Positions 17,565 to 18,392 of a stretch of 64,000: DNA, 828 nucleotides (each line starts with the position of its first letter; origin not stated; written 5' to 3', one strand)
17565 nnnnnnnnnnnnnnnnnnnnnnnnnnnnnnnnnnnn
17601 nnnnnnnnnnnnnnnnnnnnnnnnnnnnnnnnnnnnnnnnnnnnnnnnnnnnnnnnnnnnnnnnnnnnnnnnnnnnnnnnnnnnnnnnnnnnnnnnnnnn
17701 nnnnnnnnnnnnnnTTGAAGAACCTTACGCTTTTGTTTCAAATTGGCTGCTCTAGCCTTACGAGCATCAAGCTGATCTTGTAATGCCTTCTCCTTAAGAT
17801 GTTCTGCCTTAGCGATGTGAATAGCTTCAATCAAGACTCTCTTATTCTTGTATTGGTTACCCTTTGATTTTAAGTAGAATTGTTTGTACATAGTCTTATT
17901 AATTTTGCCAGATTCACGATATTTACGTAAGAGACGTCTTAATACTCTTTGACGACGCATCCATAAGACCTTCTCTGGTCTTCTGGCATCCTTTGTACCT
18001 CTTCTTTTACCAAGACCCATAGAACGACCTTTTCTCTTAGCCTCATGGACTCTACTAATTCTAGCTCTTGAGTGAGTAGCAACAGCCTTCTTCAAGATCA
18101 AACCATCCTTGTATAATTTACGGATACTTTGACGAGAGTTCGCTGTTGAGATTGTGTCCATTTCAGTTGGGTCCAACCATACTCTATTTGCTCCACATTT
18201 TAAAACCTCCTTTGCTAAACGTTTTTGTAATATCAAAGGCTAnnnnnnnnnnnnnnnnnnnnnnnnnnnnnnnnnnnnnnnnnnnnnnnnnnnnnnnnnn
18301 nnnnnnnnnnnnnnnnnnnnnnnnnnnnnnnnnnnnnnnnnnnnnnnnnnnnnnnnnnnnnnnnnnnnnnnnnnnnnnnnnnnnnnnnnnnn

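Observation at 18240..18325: RPL19 initiator ATG sits alone in a 3-nt first exon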

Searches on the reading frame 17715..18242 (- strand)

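Call 4: list_cluster_members(proteins=[window:17715-18242:-, window:17715-18161:-, window:17715-18236:-])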
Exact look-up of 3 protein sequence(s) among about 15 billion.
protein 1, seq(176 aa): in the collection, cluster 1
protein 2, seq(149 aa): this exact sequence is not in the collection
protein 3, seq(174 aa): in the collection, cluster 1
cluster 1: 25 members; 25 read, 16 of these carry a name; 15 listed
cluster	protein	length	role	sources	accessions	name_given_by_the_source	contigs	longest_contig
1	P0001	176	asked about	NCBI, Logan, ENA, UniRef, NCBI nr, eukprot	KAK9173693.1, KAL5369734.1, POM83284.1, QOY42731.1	60S ribosomal protein L19 [Cryptosporidium parvum] | Large ribosomal subunit protein eL19 domain-containing protein n=3 Tax=Cryptosporidium ... | Ribosomal protein L19e family protein [Cryptosporidium meleagridis]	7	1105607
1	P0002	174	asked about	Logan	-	-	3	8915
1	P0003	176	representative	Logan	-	-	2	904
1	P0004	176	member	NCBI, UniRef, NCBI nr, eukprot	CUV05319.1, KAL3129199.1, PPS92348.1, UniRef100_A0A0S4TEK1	unnamed protein product [Cryptosporidium hominis] | 60S ribosomal protein L19 n=2 Tax=Cryptosporidium hominis TaxID=237895 ... | 60S ribosomal protein L19 [Cryptosporidium hominis]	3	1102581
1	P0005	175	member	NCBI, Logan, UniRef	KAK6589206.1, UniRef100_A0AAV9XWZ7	60S ribosomal L19 [Cryptosporidium xiaoi] | 60S ribosomal L19 n=1 Tax=Cryptosporidium xiaoi TaxID=659607 RepID=A0AAV9XWZ7_9CRYT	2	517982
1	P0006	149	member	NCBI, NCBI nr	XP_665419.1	60S ribosomal protein L19 [Cryptosporidium hominis TU502]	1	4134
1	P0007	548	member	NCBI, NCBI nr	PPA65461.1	Ribosomal protein L19e protein, missing start Met [Cryptosporidium hominis]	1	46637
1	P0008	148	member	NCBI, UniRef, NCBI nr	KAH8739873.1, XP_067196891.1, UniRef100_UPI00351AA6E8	60S ribosomal protein L19 [Cryptosporidium ryanae] | 60S ribosomal protein L19 n=1 Tax=Cryptosporidium ryanae TaxID=515981 RepID=UPI00351AA6E8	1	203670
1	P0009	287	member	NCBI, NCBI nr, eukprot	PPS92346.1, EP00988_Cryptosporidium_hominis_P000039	Uncharacterized protein GY17_00003938 [Cryptosporidium hominis] | PPS92346.1 Uncharacterized protein GY17_00003938 [Cryptosporidium hominis]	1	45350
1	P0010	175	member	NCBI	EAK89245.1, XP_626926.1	60S ribosomal protein L19, partial [Cryptosporidium parvum Iowa II]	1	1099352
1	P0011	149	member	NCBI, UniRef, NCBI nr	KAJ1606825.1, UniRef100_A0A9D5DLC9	60S ribosomal protein L19 [Cryptosporidium canis] | 60S ribosomal protein L19 n=1 Tax=Cryptosporidium canis TaxID=195482 ...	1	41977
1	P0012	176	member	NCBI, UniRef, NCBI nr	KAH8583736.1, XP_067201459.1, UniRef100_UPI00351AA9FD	ribosomal RPL19 [Cryptosporidium sp. chipmunk genotype I] | ribosomal RPL19 n=1 Tax=Cryptosporidium sp. chipmunk genotype I TaxID=1280935 ...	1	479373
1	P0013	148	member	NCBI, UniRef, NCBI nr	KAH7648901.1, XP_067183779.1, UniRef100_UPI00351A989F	60S ribosomal L19 [Cryptosporidium bovis] | 60S ribosomal L19 n=1 Tax=Cryptosporidium bovis TaxID=310047 RepID=UPI00351A989F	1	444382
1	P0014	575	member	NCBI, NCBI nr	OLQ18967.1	Ribosomal protein L19e [Cryptosporidium hominis]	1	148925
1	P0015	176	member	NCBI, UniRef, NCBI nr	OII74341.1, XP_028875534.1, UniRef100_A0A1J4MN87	60s ribosomal protein L19 [Cryptosporidium ubiquitum] | 60s ribosomal protein L19 n=1 Tax=Cryptosporidium ubiquitum TaxID=857276 ...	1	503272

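Call 5: find_homologous_proteins(query=window:17715-18242:-)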
Query seq(176 aa) (176 aa): 5222 proteins with E <= 0.001 among 5366 candidates; the best 120 are listed.
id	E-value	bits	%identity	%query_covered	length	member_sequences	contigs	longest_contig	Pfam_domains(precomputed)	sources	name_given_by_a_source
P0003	1.7e-101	355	97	100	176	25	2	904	PF25476.2,PF01280.27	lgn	-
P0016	3.3e-92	325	85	100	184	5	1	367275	PF25476.2,PF01280.27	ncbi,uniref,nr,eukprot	ncbi:60S ribosomal protein L19, putative [Cryptosporidium muris RN66]|uniref:60S ribosomal protein L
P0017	2.0e-63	232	55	97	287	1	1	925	PF25476.2,PF01280.27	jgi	jgi:large subunit ribosomal protein L19e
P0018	5.2e-63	230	66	98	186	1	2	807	PF25476.2,PF01280.27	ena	-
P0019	9.8e-62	226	69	89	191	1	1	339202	PF25476.2,PF01280.27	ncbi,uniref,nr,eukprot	ncbi:unnamed protein product [Vitrella brassicaformis CCMP3155]|uniref:Ribosomal protein L19 n=2 Tax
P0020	3.4e-61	224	68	95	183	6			PF25476.2,PF01280.27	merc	-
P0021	8.6e-61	223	65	97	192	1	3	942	PF25476.2,PF01280.27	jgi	jgi:large subunit ribosomal protein L19e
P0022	1.0e-60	223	64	92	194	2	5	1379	PF25476.2,PF01280.27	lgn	-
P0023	2.3e-60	222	66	97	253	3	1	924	PF25476.2,PF01280.27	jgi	-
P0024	2.3e-60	222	66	93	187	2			PF25476.2,PF01280.27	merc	-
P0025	2.5e-60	222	66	88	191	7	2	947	PF25476.2,PF01280.27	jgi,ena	-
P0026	3.1e-60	221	68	90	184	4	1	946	PF25476.2,PF01280.27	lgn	-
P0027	3.7e-60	221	66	98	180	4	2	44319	PF25476.2,PF01280.27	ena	-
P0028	4.5e-60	221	65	97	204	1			PF25476.2,PF01280.27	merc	-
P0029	4.7e-60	221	65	98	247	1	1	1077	PF25476.2,PF01280.27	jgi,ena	-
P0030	4.9e-60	221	65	97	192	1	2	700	PF25476.2,PF01280.27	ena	-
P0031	5.3e-60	220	65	88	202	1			PF25476.2,PF01280.27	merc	-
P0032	5.5e-60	220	66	97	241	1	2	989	PF25476.2,PF01280.27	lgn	-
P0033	5.7e-60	220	65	97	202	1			PF25476.2,PF01280.27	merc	-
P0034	5.9e-60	220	65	98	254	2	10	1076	PF25476.2,PF01280.27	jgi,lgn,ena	jgi:large subunit ribosomal protein L19e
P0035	6.0e-60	220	65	97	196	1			PF25476.2,PF01280.27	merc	-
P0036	6.3e-60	220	65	97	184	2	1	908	PF25476.2,PF01280.27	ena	-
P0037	6.8e-60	220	66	97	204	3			PF25476.2,PF01280.27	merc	-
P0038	1.0e-59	220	66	98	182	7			PF25476.2,PF01280.27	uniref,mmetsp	uniref:Ribosomal protein L19 n=1 Tax=Noctiluca scintillans TaxID=2966 RepID=A0A7S1F4J4_NOCSC|mmetsp:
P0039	1.1e-59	220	65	97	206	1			PF25476.2,PF01280.27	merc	-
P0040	1.1e-59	219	66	97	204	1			PF25476.2,PF01280.27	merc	-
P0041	1.1e-59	219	66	97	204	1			PF25476.2,PF01280.27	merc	-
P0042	1.2e-59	219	65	97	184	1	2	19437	PF25476.2,PF01280.27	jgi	jgi:large subunit ribosomal protein L19e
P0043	1.5e-59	219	65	97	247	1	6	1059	PF25476.2,PF01280.27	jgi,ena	jgi:large subunit ribosomal protein L19e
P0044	1.5e-59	219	65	96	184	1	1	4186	PF25476.2,PF01280.27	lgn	-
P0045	1.7e-59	219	64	97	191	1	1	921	PF25476.2,PF01280.27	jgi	-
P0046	1.7e-59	219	64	97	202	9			PF25476.2,PF01280.27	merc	-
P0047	2.1e-59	219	64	97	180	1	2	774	PF25476.2,PF01280.27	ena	-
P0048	2.5e-59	218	64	97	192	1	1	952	PF25476.2,PF01280.27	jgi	-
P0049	2.7e-59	218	64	97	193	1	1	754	PF25476.2,PF01280.27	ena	-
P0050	3.3e-59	218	65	87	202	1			PF25476.2,PF01280.27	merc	-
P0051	3.5e-59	218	65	98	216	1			PF25476.2,PF01280.27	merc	-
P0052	3.5e-59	218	65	97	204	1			PF25476.2,PF01280.27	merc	-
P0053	3.6e-59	218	68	91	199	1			PF25476.2,PF01280.27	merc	-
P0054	3.8e-59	218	65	97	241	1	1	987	PF25476.2,PF01280.27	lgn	-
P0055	3.9e-59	218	65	95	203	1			PF25476.2,PF01280.27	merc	-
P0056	3.9e-59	218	65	88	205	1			PF25476.2,PF01280.27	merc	-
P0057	4.1e-59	218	64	97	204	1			PF25476.2,PF01280.27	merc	-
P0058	4.3e-59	218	65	98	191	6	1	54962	PF25476.2,PF01280.27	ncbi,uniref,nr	ncbi:60s ribosomal protein [Cystoisospora suis]|uniref:60s ribosomal protein n=1 Tax=Cystoisospora s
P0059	4.8e-59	217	64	97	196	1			PF25476.2,PF01280.27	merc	-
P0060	5.0e-59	217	65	97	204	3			PF25476.2,PF01280.27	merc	-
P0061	5.5e-59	217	64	94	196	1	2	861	PF25476.2,PF01280.27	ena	-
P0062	5.6e-59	217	65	97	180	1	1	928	PF25476.2,PF01280.27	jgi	jgi:large subunit ribosomal protein L19e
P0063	6.2e-59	217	65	98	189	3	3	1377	PF25476.2,PF01280.27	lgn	-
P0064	6.3e-59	217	64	97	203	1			PF25476.2,PF01280.27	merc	-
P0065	6.3e-59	217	64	98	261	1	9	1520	PF25476.2,PF01280.27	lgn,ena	-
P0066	6.3e-59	217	69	91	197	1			PF25476.2,PF01280.27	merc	-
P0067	6.4e-59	217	65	97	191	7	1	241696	PF25476.2,PF01280.27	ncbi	ncbi:hypothetical protein Emed_006148 [Eimeria media]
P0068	6.6e-59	217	67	96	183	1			PF25476.2,PF01280.27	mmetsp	mmetsp:Transcript_49565/g.137667 ORF Transcript_49565/g.137667 Transcript_49565/m.137667 type:comple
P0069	6.8e-59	217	68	88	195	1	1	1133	PF25476.2,PF01280.27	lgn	-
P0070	6.8e-59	217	67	90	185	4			PF25476.2,PF01280.27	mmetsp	mmetsp:Transcript_11809/g.36467 ORF Transcript_11809/g.36467 Transcript_11809/m.36467 type:complete 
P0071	7.9e-59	217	64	97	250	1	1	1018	PF25476.2,PF01280.27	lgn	-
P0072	7.9e-59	217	64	97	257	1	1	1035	PF25476.2,PF01280.27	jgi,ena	-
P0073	7.9e-59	217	62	97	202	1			PF25476.2,PF01280.27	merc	-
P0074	8.0e-59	217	64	97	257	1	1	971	PF25476.2,PF01280.27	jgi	jgi:large subunit ribosomal protein L19e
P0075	8.2e-59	217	64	99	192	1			PF25476.2,PF01280.27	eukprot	eukprot:GHVQ01016162.1.p1 GENE.GHVQ01016162.1~~GHVQ01016162.1.p1 ORF type:complete len:193 (-),score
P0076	8.2e-59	217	64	97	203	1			PF25476.2,PF01280.27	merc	-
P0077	8.3e-59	217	65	97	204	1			PF25476.2,PF01280.27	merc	-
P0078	8.7e-59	217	65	97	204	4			PF25476.2,PF01280.27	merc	-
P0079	8.8e-59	217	64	97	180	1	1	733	PF25476.2,PF01280.27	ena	-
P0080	9.4e-59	216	63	97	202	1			PF25476.2,PF01280.27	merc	-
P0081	9.7e-59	216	67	90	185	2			PF25476.2,PF01280.27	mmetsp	mmetsp:Transcript_11803/g.36442 ORF Transcript_11803/g.36442 Transcript_11803/m.36442 type:complete 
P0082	9.7e-59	216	65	97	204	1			PF25476.2,PF01280.27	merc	-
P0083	1.1e-58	216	67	87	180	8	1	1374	PF25476.2,PF01280.27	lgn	-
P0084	1.2e-58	216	64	97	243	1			PF25476.2,PF01280.27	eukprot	eukprot:403350904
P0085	1.3e-58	216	64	96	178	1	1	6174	PF25476.2,PF01280.27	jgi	jgi:large subunit ribosomal protein L19e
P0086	1.3e-58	216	64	99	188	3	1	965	PF25476.2,PF01280.27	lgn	-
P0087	1.3e-58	216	64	97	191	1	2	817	PF25476.2,PF01280.27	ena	-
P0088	1.3e-58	216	64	97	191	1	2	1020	PF25476.2,PF01280.27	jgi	-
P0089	1.3e-58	216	68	89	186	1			PF25476.2,PF01280.27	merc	-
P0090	1.3e-58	216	64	97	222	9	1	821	PF25476.2,PF01280.27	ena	-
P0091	1.4e-58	216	61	84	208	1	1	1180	PF25476.2,PF01280.27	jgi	-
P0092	1.4e-58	216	64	98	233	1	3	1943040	PF25476.2,PF01280.27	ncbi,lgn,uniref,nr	ncbi:Ribosomal protein L19 [Plasmodiophora brassicae]|uniref:Ribosomal protein L19 n=1 Tax=Plasmodio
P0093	1.4e-58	216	65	98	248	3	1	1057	PF25476.2,PF01280.27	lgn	-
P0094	1.5e-58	216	64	97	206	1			PF25476.2,PF01280.27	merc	-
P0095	1.7e-58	216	64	97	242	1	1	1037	PF25476.2,PF01280.27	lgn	-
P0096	1.7e-58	216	64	97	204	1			PF25476.2,PF01280.27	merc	-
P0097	1.7e-58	216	64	97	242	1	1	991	PF25476.2,PF01280.27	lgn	-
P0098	1.7e-58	216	65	97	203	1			PF25476.2,PF01280.27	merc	-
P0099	2.0e-58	215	64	97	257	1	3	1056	PF25476.2,PF01280.27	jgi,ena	jgi:large subunit ribosomal protein L19e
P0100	2.0e-58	215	64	97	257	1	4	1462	PF25476.2,PF01280.27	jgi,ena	jgi:large subunit ribosomal protein L19e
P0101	2.1e-58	215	66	89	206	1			PF25476.2,PF01280.27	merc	-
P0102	2.2e-58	215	67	89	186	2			PF25476.2,PF01280.27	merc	-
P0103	2.3e-58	215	64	97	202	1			PF25476.2,PF01280.27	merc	-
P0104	2.6e-58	215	64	97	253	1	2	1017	PF25476.2,PF01280.27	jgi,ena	jgi:large subunit ribosomal protein L19e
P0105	2.8e-58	215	65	97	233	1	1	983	PF25476.2,PF01280.27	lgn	-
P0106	2.9e-58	215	64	97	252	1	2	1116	PF25476.2,PF01280.27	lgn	-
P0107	2.9e-58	215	69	90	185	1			PF25476.2,PF01280.27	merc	-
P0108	3.0e-58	215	67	93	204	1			PF25476.2,PF01280.27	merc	-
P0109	3.0e-58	215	65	97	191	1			PF25476.2,PF01280.27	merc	-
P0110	3.1e-58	215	64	97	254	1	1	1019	PF25476.2,PF01280.27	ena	-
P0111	3.2e-58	215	64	89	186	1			PF25476.2,PF01280.27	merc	-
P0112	3.3e-58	215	64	97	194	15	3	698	PF25476.2,PF01280.27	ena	-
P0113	3.5e-58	215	64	97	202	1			PF25476.2,PF01280.27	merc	-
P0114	3.5e-58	215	64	97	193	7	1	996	PF25476.2,PF01280.27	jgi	-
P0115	3.5e-58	215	64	97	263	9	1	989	PF25476.2,PF01280.27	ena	-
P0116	3.7e-58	215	64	97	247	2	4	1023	PF25476.2,PF01280.27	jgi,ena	jgi:large subunit ribosomal protein L19e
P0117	4.0e-58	214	64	97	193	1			PF25476.2,PF01280.27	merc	-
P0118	4.3e-58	214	64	97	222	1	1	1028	PF25476.2,PF01280.27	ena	-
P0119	4.3e-58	214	63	97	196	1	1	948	PF25476.2,PF01280.27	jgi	-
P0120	4.8e-58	214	60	98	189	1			PF25476.2,PF01280.27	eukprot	eukprot:TRINITY_DN180040_c0_g1_i1.p1 TRINITY_DN180040_c0_g1~~TRINITY_DN180040_c0_g1_i1.p1 ORF type:c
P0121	4.8e-58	214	66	91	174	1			PF25476.2,PF01280.27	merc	-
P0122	4.8e-58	214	65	97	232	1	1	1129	PF25476.2,PF01280.27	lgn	-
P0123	5.1e-58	214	63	97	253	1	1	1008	PF25476.2,PF01280.27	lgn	-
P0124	5.2e-58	214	64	97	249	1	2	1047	PF25476.2,PF01280.27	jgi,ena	jgi:large subunit ribosomal protein L19e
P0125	5.2e-58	214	68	88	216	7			PF25476.2,PF01280.27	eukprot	eukprot:CAMPEP_0184289002 /NCGR_PEP_ID=MMETSP1049-20130417/1500_1 /TAXON_ID=77928 /ORGANISM="Proteom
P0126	5.3e-58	214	62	97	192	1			PF25476.2,PF01280.27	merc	-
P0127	5.3e-58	214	63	97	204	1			PF25476.2,PF01280.27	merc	-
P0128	5.4e-58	214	64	97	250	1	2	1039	PF25476.2,PF01280.27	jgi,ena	jgi:large subunit ribosomal protein L19e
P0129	5.7e-58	214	62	98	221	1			PF25476.2,PF01280.27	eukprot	eukprot:Opistho-2@30344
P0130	6.0e-58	214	64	98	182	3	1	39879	PF25476.2,PF01280.27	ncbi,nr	ncbi:ribosomal protein L19/L19e domain-containing protein [Pelagophyceae sp. CCMP2097]|nr:ribosomal 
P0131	6.0e-58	214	64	90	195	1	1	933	PF25476.2,PF01280.27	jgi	-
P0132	6.3e-58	214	71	78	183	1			PF25476.2,PF01280.27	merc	-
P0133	6.4e-58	214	65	97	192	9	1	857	PF25476.2,PF01280.27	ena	-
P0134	6.5e-58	214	64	97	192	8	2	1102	PF25476.2,PF01280.27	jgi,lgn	jgi:large subunit ribosomal protein L19e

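Call 7: find_encoding_contigs(protein=P0001, flank=3000, max_places=8)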
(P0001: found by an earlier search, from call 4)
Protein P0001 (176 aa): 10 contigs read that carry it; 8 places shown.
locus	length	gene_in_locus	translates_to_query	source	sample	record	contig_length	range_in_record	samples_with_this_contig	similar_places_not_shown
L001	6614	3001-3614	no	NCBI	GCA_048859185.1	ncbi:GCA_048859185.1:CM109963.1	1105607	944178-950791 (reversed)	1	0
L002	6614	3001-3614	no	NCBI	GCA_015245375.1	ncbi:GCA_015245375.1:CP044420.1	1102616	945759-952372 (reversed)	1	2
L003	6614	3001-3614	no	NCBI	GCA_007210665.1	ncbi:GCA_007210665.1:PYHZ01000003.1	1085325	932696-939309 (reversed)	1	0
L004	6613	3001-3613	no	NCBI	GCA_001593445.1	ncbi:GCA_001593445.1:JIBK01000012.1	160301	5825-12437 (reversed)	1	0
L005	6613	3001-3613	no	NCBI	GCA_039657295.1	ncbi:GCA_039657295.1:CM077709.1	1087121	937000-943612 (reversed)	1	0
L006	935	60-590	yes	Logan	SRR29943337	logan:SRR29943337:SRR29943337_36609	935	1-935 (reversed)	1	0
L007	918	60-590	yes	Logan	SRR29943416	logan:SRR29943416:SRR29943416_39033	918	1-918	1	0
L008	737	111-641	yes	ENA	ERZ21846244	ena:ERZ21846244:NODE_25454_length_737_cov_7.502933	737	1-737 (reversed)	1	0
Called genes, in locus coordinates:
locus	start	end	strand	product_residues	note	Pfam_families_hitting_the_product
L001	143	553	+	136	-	PF01217:Clat_adaptor_s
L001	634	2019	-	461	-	PF24817:WD40_WDHD1_1st (faint), PF00400:WD40 (faint)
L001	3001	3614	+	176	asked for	PF01280:Ribosomal_L19e, PF25476:Ribosomal_L19e_C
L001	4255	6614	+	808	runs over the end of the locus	PF00004:AAA (weak)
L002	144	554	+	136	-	PF01217:Clat_adaptor_s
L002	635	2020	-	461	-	PF24817:WD40_WDHD1_1st (faint), PF00400:WD40 (faint)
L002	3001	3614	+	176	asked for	PF01280:Ribosomal_L19e, PF25476:Ribosomal_L19e_C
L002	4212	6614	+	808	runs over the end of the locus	PF00004:AAA (weak)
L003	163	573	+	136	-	PF01217:Clat_adaptor_s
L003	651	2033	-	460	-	PF24817:WD40_WDHD1_1st (faint)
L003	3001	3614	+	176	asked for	PF01280:Ribosomal_L19e, PF25476:Ribosomal_L19e_C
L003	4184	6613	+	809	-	PF00004:AAA (faint)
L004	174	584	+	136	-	PF01217:Clat_adaptor_s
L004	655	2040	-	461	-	PF24817:WD40_WDHD1_1st (faint), PF00400:WD40 (faint)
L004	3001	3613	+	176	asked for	PF01280:Ribosomal_L19e, PF25476:Ribosomal_L19e_C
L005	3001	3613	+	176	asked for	PF01280:Ribosomal_L19e, PF25476:Ribosomal_L19e_C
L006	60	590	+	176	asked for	PF01280:Ribosomal_L19e, PF25476:Ribosomal_L19e_C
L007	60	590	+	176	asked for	PF01280:Ribosomal_L19e, PF25476:Ribosomal_L19e_C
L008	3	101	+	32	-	?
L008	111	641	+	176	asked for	PF01280:Ribosomal_L19e, PF25476:Ribosomal_L19e_C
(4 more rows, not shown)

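Call 10: find_encoding_contigs(protein=P0016, flank=1500, max_places=3)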
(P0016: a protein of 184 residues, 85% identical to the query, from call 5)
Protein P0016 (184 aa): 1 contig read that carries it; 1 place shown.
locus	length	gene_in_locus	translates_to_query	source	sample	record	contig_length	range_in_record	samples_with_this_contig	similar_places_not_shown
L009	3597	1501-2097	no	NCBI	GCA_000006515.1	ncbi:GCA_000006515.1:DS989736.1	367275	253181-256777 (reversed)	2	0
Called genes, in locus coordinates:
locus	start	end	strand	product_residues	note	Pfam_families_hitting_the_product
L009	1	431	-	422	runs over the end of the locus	PF00400:WD40 (faint), PF25172:Beta-prop_WDR3_2nd (faint)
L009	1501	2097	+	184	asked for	PF01280:Ribosomal_L19e, PF25476:Ribosomal_L19e_C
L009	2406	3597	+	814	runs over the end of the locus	PF00004:AAA (faint)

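Call 11: find_encoding_contigs(protein=P0013, flank=1500, max_places=2)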
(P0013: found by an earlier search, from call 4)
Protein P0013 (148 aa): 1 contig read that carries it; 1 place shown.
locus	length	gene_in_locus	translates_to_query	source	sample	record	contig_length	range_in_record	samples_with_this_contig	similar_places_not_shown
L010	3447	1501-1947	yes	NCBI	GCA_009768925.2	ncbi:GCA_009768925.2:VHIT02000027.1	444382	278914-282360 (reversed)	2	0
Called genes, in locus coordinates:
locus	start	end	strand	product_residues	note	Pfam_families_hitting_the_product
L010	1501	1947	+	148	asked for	PF01280:Ribosomal_L19e (weak), PF25476:Ribosomal_L19e_C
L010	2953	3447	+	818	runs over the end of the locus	PF00004:AAA (weak)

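Call 12: find_encoding_contigs(protein=P0008, flank=1500, max_places=2)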
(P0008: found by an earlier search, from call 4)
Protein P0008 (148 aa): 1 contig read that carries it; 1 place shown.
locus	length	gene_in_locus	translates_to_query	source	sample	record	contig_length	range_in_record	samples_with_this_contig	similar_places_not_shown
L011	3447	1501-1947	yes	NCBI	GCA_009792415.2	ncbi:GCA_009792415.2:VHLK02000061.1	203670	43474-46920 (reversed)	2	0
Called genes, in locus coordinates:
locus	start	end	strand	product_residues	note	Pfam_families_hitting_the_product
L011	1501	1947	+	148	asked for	PF01280:Ribosomal_L19e (weak), PF25476:Ribosomal_L19e_C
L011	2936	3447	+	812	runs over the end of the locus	PF00004:AAA (faint)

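Call 13: find_encoding_contigs(protein=P0011, flank=1500, max_places=2)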
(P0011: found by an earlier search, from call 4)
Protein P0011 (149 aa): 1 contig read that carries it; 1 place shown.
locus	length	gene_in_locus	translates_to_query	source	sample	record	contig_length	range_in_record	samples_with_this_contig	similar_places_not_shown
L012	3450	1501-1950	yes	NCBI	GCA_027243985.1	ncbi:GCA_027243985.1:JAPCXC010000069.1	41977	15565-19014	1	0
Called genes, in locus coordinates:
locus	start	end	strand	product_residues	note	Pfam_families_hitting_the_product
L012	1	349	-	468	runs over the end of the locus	PF24807:WD40_CDC20-Fz (faint), PF24817:WD40_WDHD1_1st (faint)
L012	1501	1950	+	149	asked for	PF01280:Ribosomal_L19e (weak), PF25476:Ribosomal_L19e_C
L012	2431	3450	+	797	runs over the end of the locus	PF00004:AAA (faint)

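Call 14: find_encoding_contigs(protein=P0015, flank=1500, max_places=2)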
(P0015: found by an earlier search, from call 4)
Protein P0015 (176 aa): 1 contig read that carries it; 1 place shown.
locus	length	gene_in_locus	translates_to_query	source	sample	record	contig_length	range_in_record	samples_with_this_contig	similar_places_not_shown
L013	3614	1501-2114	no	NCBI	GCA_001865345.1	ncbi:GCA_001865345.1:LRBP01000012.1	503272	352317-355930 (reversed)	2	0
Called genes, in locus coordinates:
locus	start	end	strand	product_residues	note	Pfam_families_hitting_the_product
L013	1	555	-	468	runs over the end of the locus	PF24807:WD40_CDC20-Fz (faint), PF24817:WD40_WDHD1_1st (faint), PF25175:Beta-prop_WDR5 (faint)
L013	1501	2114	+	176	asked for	PF01280:Ribosomal_L19e, PF25476:Ribosomal_L19e_C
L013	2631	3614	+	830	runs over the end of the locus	PF00004:AAA (faint)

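Call 15: find_encoding_contigs(protein=P0005, flank=1500, max_places=3)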
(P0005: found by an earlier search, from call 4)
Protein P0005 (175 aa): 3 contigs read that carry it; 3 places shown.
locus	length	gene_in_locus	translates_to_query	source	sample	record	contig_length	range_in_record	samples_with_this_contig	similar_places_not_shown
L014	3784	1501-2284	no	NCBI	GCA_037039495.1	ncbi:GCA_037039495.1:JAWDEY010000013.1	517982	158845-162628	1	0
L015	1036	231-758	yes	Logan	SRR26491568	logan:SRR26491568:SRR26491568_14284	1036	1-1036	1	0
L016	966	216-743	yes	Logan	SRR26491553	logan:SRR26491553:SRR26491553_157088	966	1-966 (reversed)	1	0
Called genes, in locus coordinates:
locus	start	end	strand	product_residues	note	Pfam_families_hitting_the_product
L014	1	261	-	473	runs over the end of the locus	PF24817:WD40_WDHD1_1st (faint)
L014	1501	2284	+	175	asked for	PF01280:Ribosomal_L19e, PF25476:Ribosomal_L19e_C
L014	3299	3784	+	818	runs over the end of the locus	PF00004:AAA (faint)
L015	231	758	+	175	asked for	PF01280:Ribosomal_L19e, PF25476:Ribosomal_L19e_C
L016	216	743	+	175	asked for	PF01280:Ribosomal_L19e, PF25476:Ribosomal_L19e_C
